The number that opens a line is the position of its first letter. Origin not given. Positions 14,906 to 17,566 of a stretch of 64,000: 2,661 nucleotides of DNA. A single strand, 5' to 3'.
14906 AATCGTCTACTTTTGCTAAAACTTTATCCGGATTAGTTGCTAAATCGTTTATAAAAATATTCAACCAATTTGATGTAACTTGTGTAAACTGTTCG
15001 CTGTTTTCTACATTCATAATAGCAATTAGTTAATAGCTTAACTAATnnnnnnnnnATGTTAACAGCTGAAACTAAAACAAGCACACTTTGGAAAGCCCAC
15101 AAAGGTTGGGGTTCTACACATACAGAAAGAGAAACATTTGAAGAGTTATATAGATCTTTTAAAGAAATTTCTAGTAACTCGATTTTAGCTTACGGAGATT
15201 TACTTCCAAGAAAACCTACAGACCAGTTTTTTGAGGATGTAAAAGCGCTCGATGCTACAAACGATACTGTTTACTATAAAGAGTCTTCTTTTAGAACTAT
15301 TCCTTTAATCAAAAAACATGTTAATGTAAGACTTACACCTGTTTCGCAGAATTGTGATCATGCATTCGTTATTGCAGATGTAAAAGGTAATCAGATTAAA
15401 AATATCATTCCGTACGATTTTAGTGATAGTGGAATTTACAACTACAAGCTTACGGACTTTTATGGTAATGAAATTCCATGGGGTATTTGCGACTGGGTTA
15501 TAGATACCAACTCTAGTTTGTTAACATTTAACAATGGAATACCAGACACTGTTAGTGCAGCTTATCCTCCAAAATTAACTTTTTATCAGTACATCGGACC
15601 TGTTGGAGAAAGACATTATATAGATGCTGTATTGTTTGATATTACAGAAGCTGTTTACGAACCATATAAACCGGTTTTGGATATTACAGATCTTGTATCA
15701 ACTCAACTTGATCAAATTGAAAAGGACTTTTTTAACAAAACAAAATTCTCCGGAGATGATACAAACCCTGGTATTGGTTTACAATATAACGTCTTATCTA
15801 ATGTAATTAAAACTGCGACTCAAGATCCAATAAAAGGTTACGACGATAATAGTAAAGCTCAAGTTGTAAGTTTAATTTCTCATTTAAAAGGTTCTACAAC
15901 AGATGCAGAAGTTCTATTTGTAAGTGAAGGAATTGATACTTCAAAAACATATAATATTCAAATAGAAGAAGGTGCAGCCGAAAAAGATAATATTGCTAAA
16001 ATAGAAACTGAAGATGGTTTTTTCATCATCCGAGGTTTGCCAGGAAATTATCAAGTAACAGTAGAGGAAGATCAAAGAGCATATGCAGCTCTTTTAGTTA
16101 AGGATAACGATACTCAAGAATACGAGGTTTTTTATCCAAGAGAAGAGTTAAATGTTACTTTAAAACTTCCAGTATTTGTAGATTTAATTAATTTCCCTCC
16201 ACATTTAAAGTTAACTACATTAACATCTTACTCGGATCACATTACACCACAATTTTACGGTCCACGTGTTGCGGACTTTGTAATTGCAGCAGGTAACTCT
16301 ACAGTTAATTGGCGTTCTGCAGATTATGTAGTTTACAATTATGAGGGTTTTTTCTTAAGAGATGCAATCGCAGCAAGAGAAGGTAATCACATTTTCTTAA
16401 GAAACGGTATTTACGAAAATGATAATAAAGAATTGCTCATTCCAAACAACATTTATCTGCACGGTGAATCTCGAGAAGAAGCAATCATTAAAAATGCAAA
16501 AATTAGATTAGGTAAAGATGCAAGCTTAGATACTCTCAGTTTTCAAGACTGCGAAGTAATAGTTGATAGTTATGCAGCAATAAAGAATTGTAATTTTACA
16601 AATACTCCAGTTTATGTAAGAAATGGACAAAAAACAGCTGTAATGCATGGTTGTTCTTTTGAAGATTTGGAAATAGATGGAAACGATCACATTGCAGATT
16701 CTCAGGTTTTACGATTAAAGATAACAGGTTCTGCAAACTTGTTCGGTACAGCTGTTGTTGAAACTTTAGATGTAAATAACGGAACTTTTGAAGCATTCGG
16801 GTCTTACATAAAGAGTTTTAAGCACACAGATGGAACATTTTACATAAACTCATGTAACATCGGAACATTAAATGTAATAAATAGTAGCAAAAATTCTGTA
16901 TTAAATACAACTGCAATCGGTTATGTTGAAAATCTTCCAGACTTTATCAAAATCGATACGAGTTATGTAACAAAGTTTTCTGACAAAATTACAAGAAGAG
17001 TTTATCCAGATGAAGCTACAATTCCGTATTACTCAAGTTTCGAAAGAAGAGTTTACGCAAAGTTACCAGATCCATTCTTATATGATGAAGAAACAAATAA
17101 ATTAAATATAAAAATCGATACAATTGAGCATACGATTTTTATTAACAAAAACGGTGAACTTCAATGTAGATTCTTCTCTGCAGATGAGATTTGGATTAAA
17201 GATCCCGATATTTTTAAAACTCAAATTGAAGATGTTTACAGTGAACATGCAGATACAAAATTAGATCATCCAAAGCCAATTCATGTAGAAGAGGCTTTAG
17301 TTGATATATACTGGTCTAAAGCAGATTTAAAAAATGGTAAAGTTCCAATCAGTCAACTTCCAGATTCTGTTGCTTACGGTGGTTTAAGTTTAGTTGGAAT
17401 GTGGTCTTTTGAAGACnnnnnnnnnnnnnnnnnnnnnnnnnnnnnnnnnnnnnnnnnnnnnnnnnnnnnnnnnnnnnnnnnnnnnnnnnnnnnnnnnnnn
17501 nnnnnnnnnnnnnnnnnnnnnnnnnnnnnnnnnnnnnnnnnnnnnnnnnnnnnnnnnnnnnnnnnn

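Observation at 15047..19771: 1574-aa tail-fibre-like protein combining a pectate-lyase-type beta-helix with a perfect (GSYE)4 repeat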

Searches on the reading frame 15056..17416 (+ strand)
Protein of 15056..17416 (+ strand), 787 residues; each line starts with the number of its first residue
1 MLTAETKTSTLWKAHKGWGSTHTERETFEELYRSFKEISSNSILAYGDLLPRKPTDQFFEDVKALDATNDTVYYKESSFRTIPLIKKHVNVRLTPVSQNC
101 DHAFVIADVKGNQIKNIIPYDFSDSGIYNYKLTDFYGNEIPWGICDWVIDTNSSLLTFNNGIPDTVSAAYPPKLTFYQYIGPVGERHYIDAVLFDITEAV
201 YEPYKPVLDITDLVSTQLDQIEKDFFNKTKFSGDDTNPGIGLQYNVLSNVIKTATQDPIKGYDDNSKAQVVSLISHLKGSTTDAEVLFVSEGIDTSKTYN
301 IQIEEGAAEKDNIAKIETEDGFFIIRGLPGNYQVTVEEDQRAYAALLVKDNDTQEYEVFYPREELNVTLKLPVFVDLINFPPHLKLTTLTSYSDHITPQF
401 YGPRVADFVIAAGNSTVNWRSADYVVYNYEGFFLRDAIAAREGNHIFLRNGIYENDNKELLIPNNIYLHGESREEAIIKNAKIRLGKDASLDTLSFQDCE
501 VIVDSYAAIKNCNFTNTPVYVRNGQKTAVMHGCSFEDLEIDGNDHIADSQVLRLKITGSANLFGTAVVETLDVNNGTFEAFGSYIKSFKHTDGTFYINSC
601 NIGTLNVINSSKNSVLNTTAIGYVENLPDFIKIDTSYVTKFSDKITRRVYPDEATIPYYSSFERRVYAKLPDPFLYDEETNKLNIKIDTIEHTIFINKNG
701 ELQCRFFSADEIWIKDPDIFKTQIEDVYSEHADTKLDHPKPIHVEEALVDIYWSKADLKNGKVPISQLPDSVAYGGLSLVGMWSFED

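Call 22: search_solved_structures(query=A1, max_evalue=1)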
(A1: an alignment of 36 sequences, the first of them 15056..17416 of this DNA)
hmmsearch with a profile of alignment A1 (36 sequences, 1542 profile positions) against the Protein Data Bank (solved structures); distinct sequences matched with E-value up to 1: 0.

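Call 32: find_related_loci(query=A1, collection=viral_contigs, flank=10000)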
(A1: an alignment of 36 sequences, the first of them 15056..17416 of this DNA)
Query A1 (787 aa) in viral_contigs; peptide patterns used: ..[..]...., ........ (x = any residue, [..] = any of these).
20 stretches matched a pattern; 2 encode a relative of the query (tblastn E <= 1e-3); 2 distinct loci.
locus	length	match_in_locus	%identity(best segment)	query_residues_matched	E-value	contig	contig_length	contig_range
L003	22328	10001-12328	50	7-787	0e+0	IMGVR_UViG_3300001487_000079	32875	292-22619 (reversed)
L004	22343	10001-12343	57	1-787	0e+0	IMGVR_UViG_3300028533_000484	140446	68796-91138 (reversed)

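Call 33: predict_structure(alignment_id=A1)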
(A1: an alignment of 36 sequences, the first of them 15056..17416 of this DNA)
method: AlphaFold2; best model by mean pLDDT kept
length: 787 residues; sequences in the alignment: 36
mean_pLDDT: 75.6   pTM: 0.39
mean pLDDT of the five models: 75.6, 75.5, 73.8, 73.5, 70.4
residues with pLDDT >= 90: 241; 70-90: 283; 50-70: 145; < 50: 118
segments of 3 or more residues with pLDDT < 50: 9-41, 386-422, 731-738, 752-763, 771-787
pLDDT, mean of each block of 10 residues (from residue 1): 52 38 40 40 65 83 89 75 88 80 84 80 76 90 77 79 86 91 59 86 93 90 85 83 87 84 78 93 91 87 74 85 90 90 93 86 91 75 47 29 28 41 60 78 80 87 90 89 91 95 92 96 90 96 91 95 96 93 96 94 95 89 90 84 79 65 64 64 58 62 60 64 52 47 61 42 49 40 28
secondary structure, 60 per line:
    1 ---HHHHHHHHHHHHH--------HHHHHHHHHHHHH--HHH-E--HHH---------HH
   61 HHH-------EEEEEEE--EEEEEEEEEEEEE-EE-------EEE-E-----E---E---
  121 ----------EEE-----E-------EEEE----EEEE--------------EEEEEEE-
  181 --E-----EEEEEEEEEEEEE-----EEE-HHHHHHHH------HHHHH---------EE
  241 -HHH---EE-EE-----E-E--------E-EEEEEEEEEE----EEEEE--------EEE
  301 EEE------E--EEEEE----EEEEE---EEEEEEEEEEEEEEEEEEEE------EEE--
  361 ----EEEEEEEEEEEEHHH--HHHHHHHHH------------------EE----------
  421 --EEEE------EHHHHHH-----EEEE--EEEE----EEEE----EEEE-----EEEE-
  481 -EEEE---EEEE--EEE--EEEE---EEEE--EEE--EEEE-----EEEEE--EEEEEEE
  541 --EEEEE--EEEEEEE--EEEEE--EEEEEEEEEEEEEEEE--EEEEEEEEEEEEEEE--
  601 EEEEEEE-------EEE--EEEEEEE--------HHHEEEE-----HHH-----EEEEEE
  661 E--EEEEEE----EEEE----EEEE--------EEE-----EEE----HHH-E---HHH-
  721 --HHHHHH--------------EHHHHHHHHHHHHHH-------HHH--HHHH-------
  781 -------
elements in order (helices of 4 or more, strands of 3 or more residues): H4-16 H25-37 H59-63 E71-77 E80-92 E103-105 E131-133 E147-150 E155-158 E173-179 E189-201 E207-209 H211-218 H225-229 E271-280 E285-289 E298-303 E313-317 E322-326 E330-349 E356-358 E365-376 H382-390 E423-426 H434-439 E445-448 E451-454 E459-462 E467-470 E476-479 E482-485 E489-492 E495-497 E500-503 E507-510 E513-515 E518-521 E527-531 E534-540 E543-547 E550-556 E559-563 E566-581 E584-598 E601-607 E615-617 E620-626 E638-641 E655-661 E664-669 E674-677 E682-685 E694-696 E702-704 H723-728 H744-757 H770-773

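Call 37: fold_search(model_id=the predicted structure, library=pdb)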
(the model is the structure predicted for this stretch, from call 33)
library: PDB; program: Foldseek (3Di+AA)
matches with E <= 10: 520; with E <= 0.001: 7
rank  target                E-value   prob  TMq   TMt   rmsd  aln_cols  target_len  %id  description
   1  6k0q_A                4.3e-06  1.00  0.16  0.21  30.6       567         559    8  Catalytic domain of GH87 alpha-1,3-glucanase D1068A in complex with nigerose (released 2019-12-25)
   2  6k0m                  2.0e-05  0.99  0.15  0.19  30.4       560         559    8  Catalytic domain of GH87 alpha-1,3-glucanase from Paenibacillus glycanilyticus FH11 (released 2019-12-25)
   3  6k0p_A                5.4e-05  0.99  0.15  0.19  30.4       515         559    8  Catalytic domain of GH87 alpha-1,3-glucanase D1045A in complex with nigerose (released 2019-12-25)
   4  6k0v_A                1.7e-04  0.98  0.16  0.21  30.9       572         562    8  Catalytic domain of GH87 alpha-1,3-glucanase D1069A in complex with tetrasaccharides (released 2019-12-25)
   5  6nw9_B                8.4e-04  0.96  0.15  0.18  21.0       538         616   10  CRYSTAL STRUCTURE OF A TAILSPIKE PROTEIN 3 (TSP3, ORF212) FROM ESCHERICHIA COLI O157:H7 BACTERIOPHAGE CBA120 (released 2019-06-05)
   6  7c7d_A                8.4e-04  0.82  0.15  0.20  29.7       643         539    9  Crystal structure of the catalytic unit of thermostable GH87 alpha-1,3-glucanase from Streptomyces thermodiastaticus s (released 2020-11-11)
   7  5w6f_A                9.8e-04  0.87  0.16  0.19  22.6       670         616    9  Crystal structure of Bacteriophage CBA120 tailspike protein 3 (TSP3, orf212) (released 2018-10-24)
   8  8bwk_A                1.9e-03  0.99  0.17  0.18  13.8       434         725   10  Metagenomic derived PL6 alginate lyase (released 2023-12-20)
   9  1gq8                  3.6e-03  1.00  0.17  0.36  11.1       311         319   14  Pectin methylesterase from Carrot (released 2002-04-18)
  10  2xc1_A                3.8e-03  0.38  0.12  0.13  26.3       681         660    9  Full-length Tailspike Protein Mutant Y108W of Bacteriophage P22 (released 2011-05-04)
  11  3grh                  4.6e-03  0.99  0.16  0.28  13.2       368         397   12  Crystal structure of escherichia coli ybhc (released 2009-04-07)
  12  7w1c_C                7.5e-03  0.57  0.13  0.16  25.8       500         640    7  Crystal structure of Klebsiella pneumoniae K1 capsule-specific polysaccharide lyase in a P1 crystal form (released 2022-05-18)
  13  8bwk_D                8.7e-03  0.97  0.17  0.19  13.6       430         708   10  Metagenomic derived PL6 alginate lyase (released 2023-12-20)
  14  6nw9_C                1.1e-02  0.54  0.16  0.19  23.1       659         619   11  CRYSTAL STRUCTURE OF A TAILSPIKE PROTEIN 3 (TSP3, ORF212) FROM ESCHERICHIA COLI O157:H7 BACTERIOPHAGE CBA120 (released 2019-06-05)
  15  2pyg_B                1.5e-02  0.82  0.12  0.21  13.2       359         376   11  Azotobacter vinelandii Mannuronan C-5 epimerase AlgE4 A-module (released 2008-05-27)
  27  2vfn                  4.5e-02  0.54  0.15  0.19  14.5       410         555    9  Low Temperature Structure of P22 Tailspike Protein Fragment (109-666), Mutant V125A (released 2008-12-16)
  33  8u1o_o                5.8e-02  0.11  0.10  0.11  20.5       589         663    8  In situ cryo-EM structure of bacteriophage P22 tailspike protein complex at 3.4A resolution (released 2023-11-29)
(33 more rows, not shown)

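Call 70: fold_search(model_id=the predicted structure, library=viral)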
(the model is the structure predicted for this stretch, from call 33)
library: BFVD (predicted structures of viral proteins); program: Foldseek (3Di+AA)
matches with E <= 10: 659; with E <= 0.001: 34
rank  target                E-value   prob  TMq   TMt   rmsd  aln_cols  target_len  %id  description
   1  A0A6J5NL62            1.9e-07  0.99  0.11  0.11  29.2       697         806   10  Pectate lyase superfamily protein [uncultured Caudovirales phage]
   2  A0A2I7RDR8            1.3e-06  1.00  0.17  0.16  25.6       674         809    9  (no name in the UniProt tables at hand)
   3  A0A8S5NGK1            1.9e-06  1.00  0.17  0.16  30.5       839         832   12  Uncharacterized protein [Myoviridae sp. ct0wg9]
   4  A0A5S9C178            2.7e-06  1.00  0.16  0.43  14.5       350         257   14  Uncharacterized protein [Tenacibaculum phage PTm1]
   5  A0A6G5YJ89            5.6e-06  0.93  0.14  0.14  33.5       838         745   10  (no name in the UniProt tables at hand)
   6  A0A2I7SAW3            9.2e-06  0.98  0.16  0.16  28.9       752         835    8  (no name in the UniProt tables at hand)
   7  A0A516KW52            9.7e-06  1.00  0.15  0.11  45.1       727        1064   10  (no name in the UniProt tables at hand)
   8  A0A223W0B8            1.6e-05  1.00  0.13  0.30  23.6       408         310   16  Uncharacterized protein [Agrobacterium phage Atu_ph07]
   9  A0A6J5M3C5            1.8e-05  0.87  0.13  0.15  29.2       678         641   10  Pectate lyase superfamily protein [uncultured Caudovirales phage]
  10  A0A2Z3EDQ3            2.9e-05  0.85  0.14  0.10  25.0       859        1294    9  (no name in the UniProt tables at hand)
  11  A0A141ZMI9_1          4.8e-05  0.99  0.15  0.13  20.6       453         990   12  (no name in the UniProt tables at hand)
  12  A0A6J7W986            5.8e-05  0.77  0.13  0.14  35.9       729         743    9  Pectate lyase superfamily protein [uncultured Caudovirales phage]
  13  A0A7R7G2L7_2          1.4e-04  0.44  0.10  0.08  46.0       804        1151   10  (no name in the UniProt tables at hand)
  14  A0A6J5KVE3            1.5e-04  1.00  0.21  0.15  16.6       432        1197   12  Major tropism determinant N-terminal domain-containing protein [uncultured Caudovirales phage]
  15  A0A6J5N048            1.5e-04  0.47  0.11  0.12  32.0       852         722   10  Pectate lyase superfamily protein [uncultured Caudovirales phage]
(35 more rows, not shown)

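Call 80: find_related_loci(query=A1, collection=genome_contigs, flank=3000)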
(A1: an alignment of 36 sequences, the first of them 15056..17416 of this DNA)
Query A1 (787 aa) in genome_contigs; peptide patterns used: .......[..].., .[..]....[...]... (x = any residue, [..] = any of these).
9 stretches matched a pattern; 1 encode a relative of the query (tblastn E <= 1e-3); 1 distinct loci.
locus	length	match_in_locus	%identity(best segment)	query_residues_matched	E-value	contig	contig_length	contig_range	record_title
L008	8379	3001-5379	56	1-787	0e+0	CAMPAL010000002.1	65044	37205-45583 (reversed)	MAG: uncultured Treponema sp. isolate SRR873601_bin.22_metaWRAP_v1.3_MAG genome assembly, contig: NODE_803_length_65044_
